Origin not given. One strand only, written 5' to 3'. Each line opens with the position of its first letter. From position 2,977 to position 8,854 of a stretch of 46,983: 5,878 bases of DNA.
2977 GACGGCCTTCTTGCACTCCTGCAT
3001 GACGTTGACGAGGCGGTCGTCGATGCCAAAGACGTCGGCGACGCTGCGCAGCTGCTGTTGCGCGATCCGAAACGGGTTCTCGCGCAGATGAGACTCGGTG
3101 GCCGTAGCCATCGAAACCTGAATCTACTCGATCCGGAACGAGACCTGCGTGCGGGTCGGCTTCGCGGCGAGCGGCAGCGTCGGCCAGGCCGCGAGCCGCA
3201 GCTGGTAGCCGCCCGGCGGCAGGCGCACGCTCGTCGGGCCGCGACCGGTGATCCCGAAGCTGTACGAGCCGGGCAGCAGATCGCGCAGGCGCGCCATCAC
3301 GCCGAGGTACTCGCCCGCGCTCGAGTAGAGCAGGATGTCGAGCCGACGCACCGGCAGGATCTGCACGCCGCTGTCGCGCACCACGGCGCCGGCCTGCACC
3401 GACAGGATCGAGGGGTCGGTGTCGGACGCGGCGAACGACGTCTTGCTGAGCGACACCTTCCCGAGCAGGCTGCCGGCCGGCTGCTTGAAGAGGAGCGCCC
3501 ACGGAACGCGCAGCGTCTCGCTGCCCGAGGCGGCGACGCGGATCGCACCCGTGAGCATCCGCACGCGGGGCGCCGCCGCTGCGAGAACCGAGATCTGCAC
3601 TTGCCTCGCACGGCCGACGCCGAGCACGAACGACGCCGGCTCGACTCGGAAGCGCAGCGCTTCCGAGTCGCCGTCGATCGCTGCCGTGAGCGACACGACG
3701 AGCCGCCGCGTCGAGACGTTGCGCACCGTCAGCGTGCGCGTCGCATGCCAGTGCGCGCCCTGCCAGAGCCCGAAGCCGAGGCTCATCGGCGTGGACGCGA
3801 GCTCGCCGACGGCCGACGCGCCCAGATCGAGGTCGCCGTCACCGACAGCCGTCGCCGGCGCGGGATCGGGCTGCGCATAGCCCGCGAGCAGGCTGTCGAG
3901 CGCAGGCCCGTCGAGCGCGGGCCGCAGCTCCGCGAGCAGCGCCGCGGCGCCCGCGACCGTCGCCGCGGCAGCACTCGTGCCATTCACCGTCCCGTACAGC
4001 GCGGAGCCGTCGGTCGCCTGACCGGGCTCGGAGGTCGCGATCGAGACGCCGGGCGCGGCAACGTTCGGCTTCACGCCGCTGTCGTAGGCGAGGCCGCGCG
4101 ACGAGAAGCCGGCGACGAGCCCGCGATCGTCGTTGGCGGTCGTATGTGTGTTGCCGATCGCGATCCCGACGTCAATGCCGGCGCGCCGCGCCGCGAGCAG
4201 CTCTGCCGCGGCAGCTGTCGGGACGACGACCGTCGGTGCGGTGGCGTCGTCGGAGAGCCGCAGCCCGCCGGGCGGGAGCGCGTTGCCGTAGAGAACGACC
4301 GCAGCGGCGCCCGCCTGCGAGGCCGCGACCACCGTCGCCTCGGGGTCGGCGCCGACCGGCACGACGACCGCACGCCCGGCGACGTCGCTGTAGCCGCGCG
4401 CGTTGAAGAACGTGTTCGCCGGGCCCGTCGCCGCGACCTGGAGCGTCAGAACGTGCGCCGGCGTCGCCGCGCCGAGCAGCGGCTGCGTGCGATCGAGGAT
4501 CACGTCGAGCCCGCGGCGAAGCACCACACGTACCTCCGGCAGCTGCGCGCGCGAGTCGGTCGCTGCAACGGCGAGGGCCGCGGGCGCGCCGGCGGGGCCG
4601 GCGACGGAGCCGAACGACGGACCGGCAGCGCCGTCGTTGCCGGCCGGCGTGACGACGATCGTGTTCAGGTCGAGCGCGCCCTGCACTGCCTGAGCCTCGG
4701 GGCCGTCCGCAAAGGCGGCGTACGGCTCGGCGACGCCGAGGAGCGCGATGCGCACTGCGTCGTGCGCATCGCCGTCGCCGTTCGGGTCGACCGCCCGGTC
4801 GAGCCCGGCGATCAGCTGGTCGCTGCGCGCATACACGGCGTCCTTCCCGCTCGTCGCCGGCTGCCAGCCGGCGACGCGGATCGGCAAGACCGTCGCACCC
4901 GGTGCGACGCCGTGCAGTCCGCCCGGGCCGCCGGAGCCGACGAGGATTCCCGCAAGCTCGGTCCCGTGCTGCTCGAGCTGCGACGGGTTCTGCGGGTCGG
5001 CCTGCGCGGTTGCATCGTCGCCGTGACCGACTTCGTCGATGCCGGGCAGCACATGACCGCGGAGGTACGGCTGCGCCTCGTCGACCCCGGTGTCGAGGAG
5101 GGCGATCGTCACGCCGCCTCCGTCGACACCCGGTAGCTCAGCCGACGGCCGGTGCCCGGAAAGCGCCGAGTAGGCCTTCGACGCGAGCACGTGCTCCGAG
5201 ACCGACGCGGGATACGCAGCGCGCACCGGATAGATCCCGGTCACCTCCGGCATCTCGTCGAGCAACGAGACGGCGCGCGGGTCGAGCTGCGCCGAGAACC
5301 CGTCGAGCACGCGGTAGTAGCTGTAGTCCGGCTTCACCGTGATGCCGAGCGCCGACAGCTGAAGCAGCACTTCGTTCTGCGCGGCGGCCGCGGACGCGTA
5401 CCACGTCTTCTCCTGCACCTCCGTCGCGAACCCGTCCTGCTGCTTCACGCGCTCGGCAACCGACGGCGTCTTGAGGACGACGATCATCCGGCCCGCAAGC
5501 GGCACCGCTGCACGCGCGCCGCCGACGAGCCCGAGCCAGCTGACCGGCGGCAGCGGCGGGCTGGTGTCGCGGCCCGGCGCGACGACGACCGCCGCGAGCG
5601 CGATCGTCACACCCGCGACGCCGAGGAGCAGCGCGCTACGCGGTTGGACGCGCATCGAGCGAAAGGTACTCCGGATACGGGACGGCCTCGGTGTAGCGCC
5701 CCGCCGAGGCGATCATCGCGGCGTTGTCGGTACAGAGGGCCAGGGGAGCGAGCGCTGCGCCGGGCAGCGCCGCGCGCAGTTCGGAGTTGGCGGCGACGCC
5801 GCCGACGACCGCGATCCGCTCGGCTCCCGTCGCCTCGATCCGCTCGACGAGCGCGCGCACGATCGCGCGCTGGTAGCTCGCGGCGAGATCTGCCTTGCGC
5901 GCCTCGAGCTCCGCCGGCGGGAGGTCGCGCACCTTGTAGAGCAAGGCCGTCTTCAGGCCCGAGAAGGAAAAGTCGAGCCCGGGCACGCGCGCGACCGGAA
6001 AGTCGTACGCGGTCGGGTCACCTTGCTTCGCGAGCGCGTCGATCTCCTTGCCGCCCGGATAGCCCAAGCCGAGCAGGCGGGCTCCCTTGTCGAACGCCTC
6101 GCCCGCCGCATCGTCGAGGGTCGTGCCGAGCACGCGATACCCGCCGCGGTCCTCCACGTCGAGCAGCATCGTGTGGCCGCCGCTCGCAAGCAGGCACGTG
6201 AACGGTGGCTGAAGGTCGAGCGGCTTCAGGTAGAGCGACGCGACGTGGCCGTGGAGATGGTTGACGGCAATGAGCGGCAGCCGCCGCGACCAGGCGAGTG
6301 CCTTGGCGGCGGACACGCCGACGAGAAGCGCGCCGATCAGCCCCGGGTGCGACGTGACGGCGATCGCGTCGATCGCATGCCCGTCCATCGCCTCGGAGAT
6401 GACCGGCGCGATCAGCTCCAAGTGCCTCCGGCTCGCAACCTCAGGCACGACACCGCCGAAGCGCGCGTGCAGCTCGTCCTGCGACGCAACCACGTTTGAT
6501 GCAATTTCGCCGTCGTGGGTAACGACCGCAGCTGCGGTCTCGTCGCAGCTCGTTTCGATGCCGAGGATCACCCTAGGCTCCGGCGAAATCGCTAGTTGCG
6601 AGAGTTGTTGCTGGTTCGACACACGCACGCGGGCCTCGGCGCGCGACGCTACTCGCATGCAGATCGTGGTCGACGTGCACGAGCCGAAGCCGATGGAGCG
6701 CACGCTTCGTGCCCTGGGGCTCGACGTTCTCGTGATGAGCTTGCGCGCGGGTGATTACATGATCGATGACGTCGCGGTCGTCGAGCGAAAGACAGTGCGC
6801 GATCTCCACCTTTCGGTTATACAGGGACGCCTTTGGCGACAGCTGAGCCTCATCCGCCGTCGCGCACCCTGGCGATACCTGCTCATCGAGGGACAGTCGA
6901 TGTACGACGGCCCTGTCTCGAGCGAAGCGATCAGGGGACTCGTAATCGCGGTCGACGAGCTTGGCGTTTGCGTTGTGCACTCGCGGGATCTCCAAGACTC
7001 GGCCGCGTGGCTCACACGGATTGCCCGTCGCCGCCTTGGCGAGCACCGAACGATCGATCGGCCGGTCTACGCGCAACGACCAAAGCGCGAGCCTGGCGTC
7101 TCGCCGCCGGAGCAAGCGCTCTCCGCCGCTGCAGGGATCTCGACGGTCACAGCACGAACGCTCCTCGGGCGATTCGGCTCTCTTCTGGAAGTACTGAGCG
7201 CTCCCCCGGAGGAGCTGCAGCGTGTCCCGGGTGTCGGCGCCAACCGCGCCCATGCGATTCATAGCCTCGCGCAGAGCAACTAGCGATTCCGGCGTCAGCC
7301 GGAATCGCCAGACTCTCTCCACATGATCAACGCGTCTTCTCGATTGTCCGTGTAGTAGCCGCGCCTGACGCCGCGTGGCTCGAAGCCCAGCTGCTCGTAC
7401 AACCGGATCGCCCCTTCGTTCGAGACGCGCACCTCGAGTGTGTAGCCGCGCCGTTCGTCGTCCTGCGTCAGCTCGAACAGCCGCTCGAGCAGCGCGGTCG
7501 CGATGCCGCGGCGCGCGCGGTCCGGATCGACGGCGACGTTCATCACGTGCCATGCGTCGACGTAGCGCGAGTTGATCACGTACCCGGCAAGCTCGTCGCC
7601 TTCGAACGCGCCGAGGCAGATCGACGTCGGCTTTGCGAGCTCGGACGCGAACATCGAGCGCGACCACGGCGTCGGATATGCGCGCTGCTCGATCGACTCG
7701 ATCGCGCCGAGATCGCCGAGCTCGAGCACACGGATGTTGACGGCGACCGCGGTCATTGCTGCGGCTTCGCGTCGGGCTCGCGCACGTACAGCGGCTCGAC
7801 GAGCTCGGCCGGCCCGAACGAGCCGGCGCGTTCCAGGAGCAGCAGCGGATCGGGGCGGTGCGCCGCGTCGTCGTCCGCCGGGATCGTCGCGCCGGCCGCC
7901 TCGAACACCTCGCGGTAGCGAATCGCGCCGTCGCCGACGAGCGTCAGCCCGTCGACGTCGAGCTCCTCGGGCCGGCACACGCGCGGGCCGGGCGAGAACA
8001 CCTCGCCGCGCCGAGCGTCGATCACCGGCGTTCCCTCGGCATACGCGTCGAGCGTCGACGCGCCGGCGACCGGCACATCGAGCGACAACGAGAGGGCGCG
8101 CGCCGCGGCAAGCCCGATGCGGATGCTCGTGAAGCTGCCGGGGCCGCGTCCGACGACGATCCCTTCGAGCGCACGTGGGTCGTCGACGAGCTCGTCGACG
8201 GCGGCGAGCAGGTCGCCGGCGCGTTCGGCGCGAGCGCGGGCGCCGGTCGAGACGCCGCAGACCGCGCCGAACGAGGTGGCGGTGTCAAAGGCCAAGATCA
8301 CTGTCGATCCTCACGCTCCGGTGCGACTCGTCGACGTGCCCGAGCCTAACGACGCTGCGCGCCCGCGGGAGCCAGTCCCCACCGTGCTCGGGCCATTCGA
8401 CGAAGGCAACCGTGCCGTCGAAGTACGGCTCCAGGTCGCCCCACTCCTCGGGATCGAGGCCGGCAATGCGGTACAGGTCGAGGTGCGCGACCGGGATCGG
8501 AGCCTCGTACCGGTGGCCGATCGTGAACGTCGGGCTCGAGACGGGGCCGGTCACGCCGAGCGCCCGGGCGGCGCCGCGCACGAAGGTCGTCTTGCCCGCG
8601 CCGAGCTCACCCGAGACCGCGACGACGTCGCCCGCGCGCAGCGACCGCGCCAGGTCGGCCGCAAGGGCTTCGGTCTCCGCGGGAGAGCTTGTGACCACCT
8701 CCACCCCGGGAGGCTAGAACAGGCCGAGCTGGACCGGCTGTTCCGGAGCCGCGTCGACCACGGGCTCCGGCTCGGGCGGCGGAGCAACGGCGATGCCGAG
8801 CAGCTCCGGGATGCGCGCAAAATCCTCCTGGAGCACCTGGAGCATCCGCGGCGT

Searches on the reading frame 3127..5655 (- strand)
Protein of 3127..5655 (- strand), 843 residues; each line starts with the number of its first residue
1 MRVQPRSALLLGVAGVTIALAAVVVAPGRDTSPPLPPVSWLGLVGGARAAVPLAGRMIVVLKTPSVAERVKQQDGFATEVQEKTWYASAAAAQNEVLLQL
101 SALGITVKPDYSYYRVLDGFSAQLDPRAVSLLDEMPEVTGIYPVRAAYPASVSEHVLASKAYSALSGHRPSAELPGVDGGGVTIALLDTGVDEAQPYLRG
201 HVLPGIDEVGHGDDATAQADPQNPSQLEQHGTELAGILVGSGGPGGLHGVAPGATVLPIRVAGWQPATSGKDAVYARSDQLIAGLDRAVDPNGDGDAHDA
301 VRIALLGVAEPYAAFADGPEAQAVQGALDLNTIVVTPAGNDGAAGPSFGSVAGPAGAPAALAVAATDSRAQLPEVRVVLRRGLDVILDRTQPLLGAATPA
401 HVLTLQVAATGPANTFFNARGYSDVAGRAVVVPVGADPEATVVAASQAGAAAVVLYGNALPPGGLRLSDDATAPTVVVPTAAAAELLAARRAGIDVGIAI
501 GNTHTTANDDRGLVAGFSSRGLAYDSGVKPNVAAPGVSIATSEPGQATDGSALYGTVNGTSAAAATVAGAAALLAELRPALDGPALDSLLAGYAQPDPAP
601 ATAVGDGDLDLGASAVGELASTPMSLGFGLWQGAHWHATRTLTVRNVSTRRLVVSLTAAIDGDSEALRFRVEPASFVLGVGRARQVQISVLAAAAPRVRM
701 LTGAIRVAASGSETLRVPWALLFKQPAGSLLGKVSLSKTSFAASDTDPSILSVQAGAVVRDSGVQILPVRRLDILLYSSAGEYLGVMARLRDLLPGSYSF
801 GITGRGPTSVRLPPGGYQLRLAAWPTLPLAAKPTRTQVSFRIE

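Call 48: search_protein_families(library=pfam, proteins=[window:3127-5655:-], max_evalue=0.001)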
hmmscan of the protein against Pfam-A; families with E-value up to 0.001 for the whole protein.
window:3127-5655:- (843 aa): 3 families
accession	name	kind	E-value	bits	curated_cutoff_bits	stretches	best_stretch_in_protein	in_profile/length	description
PF00082.27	Peptidase_S8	-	1.6e-35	123.3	21.8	1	179-591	1-270/288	Subtilase family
PF02225.27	PA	-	0.00072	20.1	23.9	1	417-486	23-95/95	PA domain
PF05922.21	Inhibitor_I9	-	0.00092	20.3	21.2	0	74-143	14-75/82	Peptidase inhibitor I9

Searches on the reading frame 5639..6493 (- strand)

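Call 48: search_protein_families(library=pfam, proteins=[window:5639-6493:-], max_evalue=0.001)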
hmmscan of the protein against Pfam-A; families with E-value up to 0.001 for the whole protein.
window:5639-6493:- (285 aa): 1 family
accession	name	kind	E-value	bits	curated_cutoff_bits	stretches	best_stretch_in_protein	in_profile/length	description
PF00814.31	TsaD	-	7.4e-79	265.6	24.8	1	2-262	7-263/264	tRNA N6-adenosine threonylcarbamoyltransferase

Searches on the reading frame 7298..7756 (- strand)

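Call 48: search_protein_families(library=pfam, proteins=[window:7298-7756:-], max_evalue=0.001)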
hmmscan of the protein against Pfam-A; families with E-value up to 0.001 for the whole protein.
window:7298-7756:- (153 aa): 8 families
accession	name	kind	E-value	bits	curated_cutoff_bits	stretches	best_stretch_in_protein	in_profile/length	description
PF00583.31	Acetyltransf_1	-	2.5e-18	66.9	20.7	1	18-125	3-116/116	Acetyltransferase (GNAT) family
PF13508.13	Acetyltransf_7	-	4e-13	50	27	1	45-127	3-84/84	Acetyltransferase (GNAT) domain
PF13673.13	Acetyltransf_10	-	2.5e-12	47.3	23.6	1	34-129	20-111/128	Acetyltransferase (GNAT) domain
PF13527.13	Acetyltransf_9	-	7.9e-07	29.6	25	1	36-127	32-126/127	Acetyltransferase (GNAT) domain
PF08445.16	FR47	-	4.3e-06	27.1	22.1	1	71-128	24-80/86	FR47-like protein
PF13420.13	Acetyltransf_4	-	0.00016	22.2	24.3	1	41-140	45-149/155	Acetyltransferase (GNAT) domain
PF13480.13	Acetyltransf_6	-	0.00025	21.7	22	1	27-106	54-133/143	Acetyltransferase (GNAT) domain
PF13523.12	Acetyltransf_8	-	0.00032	20.8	27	1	69-129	82-141/145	Acetyltransferase (GNAT) domain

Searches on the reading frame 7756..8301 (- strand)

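Call 48: search_protein_families(library=pfam, proteins=[window:7756-8301:-], max_evalue=0.001)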
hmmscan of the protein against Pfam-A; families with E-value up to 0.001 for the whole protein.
window:7756-8301:- (182 aa): 1 family
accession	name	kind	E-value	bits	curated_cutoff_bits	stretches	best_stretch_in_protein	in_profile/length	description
PF00814.31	TsaD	-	3.5e-13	50.3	24.8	1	41-101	47-118/264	tRNA N6-adenosine threonylcarbamoyltransferase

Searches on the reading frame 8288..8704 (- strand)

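Call 48: search_protein_families(library=pfam, proteins=[window:8288-8704:-], max_evalue=0.001)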
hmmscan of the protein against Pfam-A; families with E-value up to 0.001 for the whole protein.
window:8288-8704:- (139 aa): 1 family
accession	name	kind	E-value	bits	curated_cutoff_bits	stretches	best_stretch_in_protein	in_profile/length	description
PF02367.23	TsaE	-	9.1e-34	116.6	26.6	1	6-129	2-126/128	Threonylcarbamoyl adenosine biosynthesis protein TsaE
